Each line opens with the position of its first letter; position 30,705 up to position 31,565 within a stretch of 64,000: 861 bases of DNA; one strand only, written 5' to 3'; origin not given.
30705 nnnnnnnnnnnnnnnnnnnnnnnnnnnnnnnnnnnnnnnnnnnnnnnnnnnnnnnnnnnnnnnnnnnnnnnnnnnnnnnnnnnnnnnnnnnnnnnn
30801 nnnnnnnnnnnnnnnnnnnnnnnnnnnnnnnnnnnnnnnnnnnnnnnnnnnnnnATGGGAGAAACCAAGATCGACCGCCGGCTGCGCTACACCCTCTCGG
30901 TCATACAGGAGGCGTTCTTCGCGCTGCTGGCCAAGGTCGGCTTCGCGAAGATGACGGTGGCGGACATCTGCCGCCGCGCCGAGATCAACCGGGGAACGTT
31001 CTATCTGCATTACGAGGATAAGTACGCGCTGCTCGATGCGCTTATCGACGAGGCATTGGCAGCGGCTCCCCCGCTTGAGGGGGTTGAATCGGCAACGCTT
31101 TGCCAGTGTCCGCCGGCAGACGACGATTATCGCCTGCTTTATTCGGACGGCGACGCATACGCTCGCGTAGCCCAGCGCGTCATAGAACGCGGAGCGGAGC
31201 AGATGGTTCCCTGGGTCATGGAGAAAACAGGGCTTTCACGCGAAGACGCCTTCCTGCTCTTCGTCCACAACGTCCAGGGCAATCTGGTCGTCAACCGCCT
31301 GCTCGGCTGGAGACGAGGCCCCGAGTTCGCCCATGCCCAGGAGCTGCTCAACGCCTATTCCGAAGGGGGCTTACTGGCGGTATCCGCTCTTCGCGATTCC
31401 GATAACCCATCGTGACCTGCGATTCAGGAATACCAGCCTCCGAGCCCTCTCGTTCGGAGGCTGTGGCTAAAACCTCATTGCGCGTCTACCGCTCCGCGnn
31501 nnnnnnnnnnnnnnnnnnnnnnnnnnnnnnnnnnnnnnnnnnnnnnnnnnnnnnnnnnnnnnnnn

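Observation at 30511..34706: Duplicated TetR-plus-sirtuin-5'-end module bracketing three tandem divergent sirtuin-like genes, one copy fused to a radical-SAM pair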

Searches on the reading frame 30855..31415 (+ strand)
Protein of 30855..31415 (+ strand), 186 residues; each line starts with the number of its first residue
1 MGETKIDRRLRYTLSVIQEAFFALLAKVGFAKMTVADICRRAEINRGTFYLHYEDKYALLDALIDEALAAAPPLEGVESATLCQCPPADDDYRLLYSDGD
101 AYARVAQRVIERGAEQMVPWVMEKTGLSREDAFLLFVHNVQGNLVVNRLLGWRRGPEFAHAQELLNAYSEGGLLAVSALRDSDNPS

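Call 30: find_homologous_proteins(query=window:30855-31415:+)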
Query window:30855-31415:+ (186 aa): 245 proteins with E <= 0.001 among 990 candidates; the best 120 are listed.
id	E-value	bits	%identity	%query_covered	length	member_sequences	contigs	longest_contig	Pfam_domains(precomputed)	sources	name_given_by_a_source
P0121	2.5e-112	391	96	100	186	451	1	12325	PF00440.30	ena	-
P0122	1.7e-111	388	95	100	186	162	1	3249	PF00440.30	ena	-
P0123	3.2e-111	387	96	100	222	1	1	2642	PF00440.30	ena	-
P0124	8.5e-111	386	95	100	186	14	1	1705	PF00440.30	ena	-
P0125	2.3e-110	384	95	100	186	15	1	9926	PF00440.30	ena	-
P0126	1.6e-109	381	94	100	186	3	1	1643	PF00440.30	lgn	-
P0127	6.0e-109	380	94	100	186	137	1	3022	PF00440.30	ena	-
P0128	1.1e-106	372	96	96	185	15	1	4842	PF00440.30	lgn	-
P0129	6.7e-104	363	97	92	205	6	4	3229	PF00440.30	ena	-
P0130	1.3e-101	356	97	89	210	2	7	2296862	PF00440.30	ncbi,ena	-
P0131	2.8e-101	355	90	95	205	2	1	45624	PF00440.30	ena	-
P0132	5.0e-101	354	87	100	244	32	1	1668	PF00440.30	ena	-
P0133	1.5e-98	346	86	100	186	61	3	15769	PF00440.30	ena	-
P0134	2.9e-96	338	84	100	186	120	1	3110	PF00440.30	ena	-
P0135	5.6e-96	337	84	100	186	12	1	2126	PF00440.30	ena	-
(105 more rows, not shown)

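Call 31: find_encoding_contigs(protein=P0130, flank=8000, max_places=4)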
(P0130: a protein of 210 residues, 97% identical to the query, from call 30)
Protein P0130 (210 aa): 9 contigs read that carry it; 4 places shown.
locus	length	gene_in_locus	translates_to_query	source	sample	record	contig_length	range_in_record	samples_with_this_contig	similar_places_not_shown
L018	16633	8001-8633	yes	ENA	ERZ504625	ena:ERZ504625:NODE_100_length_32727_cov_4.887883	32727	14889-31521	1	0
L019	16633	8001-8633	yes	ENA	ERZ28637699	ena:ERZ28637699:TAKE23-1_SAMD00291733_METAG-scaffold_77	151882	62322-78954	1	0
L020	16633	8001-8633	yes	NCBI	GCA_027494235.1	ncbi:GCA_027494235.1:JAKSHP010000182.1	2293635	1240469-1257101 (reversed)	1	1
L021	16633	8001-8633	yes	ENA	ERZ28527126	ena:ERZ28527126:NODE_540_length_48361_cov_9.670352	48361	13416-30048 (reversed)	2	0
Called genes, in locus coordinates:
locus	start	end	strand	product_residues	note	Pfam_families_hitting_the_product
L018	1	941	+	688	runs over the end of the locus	PF03235:GmrSD_N, PF07510:GmrSD_C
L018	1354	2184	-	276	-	PF04072:LCM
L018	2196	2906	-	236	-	PF01209:Ubie_methyltran, PF13489:Methyltransf_23, PF13649:Methyltransf_25, PF13847:Methyltransf_31, PF08241:Methyltransf_11, PF08242:Methyltransf_12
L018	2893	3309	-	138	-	PF01209:Ubie_methyltran (weak), PF08241:Methyltransf_11, PF08242:Methyltransf_12 (weak), PF13489:Methyltransf_23 (weak), PF13649:Methyltransf_25, PF13847:Methyltransf_31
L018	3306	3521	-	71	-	-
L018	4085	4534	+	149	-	-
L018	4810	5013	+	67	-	-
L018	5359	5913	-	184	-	PF13302:Acetyltransf_3, PF00583:Acetyltransf_1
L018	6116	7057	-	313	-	PF04055:Radical_SAM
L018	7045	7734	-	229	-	PF07505:DUF5131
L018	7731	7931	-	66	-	-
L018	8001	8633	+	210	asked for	PF00440:TetR_N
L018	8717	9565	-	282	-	-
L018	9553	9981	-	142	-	-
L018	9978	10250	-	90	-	-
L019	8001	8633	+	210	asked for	PF00440:TetR_N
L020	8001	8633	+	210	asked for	PF00440:TetR_N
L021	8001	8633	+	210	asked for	PF00440:TetR_N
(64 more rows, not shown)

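Call 32: find_encoding_contigs(protein=P0121, flank=8000, max_places=3)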
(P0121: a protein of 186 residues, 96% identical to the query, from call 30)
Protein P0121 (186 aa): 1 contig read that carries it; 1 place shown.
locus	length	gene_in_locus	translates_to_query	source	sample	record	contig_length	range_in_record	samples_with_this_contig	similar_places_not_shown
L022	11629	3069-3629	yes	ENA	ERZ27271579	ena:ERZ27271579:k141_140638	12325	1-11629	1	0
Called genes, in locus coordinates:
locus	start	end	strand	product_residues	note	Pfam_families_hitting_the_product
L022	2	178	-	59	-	?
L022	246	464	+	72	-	-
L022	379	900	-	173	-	PF00583:Acetyltransf_1, PF13302:Acetyltransf_3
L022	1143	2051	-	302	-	PF04055:Radical_SAM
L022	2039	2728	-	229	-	PF07505:DUF5131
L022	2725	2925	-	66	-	-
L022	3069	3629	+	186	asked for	PF00440:TetR_N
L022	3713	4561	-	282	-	-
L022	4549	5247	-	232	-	-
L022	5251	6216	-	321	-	-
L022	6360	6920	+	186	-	PF00440:TetR_N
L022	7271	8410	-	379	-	PF26769:HAMP_PhoQ (weak), PF00512:HisKA, PF02518:HATPase_c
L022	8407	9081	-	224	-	PF00072:Response_reg, PF00486:Trans_reg_C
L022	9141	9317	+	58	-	-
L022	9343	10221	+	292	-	PF12838:Fer4_7 (faint), PF13187:Fer4_9 (faint), PF12801:Fer4_5, PF00037:Fer4 (weak)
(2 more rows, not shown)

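Call 64: find_encoding_contigs(protein=P0131, flank=8000, max_places=2)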
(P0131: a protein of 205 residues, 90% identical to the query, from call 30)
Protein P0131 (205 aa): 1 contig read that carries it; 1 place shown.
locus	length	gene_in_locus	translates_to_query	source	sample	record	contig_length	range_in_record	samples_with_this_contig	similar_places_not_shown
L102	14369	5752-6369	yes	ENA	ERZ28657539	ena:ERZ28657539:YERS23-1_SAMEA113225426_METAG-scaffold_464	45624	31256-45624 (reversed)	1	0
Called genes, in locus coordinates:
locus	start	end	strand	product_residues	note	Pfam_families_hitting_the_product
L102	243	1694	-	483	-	-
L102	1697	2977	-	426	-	-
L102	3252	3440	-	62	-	-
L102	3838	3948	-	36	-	-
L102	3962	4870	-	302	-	PF04055:Radical_SAM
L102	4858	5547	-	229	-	PF07505:DUF5131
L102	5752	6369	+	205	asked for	PF00440:TetR_N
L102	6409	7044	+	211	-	-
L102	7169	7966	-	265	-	PF00950:ABC-3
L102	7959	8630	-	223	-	PF00005:ABC_tran, PF02463:SMC_N (faint), PF13191:AAA_16 (weak), PF13401:AAA_22 (weak), PF13304:AAA_21 (faint)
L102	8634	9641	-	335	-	PF01297:ZnuA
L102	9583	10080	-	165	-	PF01475:FUR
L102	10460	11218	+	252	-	PF01797:Y1_Tnp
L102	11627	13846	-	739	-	PF00521:DNA_topoisoIV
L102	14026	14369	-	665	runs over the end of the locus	PF00204:DNA_gyraseB, PF01751:Toprim, PF00986:DNA_gyraseB_C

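Call 65: find_encoding_contigs(protein=P0133, flank=8000, max_places=2)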
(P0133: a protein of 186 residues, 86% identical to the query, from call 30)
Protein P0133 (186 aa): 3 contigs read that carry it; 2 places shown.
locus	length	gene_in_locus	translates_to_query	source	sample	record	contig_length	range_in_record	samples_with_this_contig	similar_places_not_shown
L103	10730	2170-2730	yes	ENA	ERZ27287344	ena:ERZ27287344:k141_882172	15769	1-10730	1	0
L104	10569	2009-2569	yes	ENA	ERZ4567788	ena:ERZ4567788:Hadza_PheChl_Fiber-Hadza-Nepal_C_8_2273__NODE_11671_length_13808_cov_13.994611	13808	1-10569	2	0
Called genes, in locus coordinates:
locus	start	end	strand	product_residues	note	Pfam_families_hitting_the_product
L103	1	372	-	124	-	?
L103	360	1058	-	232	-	-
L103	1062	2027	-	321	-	-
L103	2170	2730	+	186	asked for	PF00440:TetR_N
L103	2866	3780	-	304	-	PF12728:HTH_17, PF13531:SBP_bac_11, PF12727:PBP_like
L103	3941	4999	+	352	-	PF05145:AbrB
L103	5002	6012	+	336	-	PF00044:Gp_dh_N, PF02800:Gp_dh_C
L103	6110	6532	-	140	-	PF14278:TetR_C_8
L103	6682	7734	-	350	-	PF00174:Oxidored_molyb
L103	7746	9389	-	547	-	PF22113:Mtrc-MtrF_II-IV_dom (weak), PF00174:Oxidored_molyb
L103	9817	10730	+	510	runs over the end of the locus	PF00196:GerE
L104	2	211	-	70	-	?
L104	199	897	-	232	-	-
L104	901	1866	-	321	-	-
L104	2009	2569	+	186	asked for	PF00440:TetR_N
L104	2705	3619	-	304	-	PF12728:HTH_17, PF13531:SBP_bac_11, PF12727:PBP_like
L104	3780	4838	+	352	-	PF05145:AbrB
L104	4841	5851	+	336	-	PF00044:Gp_dh_N, PF02800:Gp_dh_C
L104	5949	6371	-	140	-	PF14278:TetR_C_8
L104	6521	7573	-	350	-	PF00174:Oxidored_molyb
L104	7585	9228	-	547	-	PF22113:Mtrc-MtrF_II-IV_dom (weak), PF00174:Oxidored_molyb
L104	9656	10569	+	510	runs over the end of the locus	PF00196:GerE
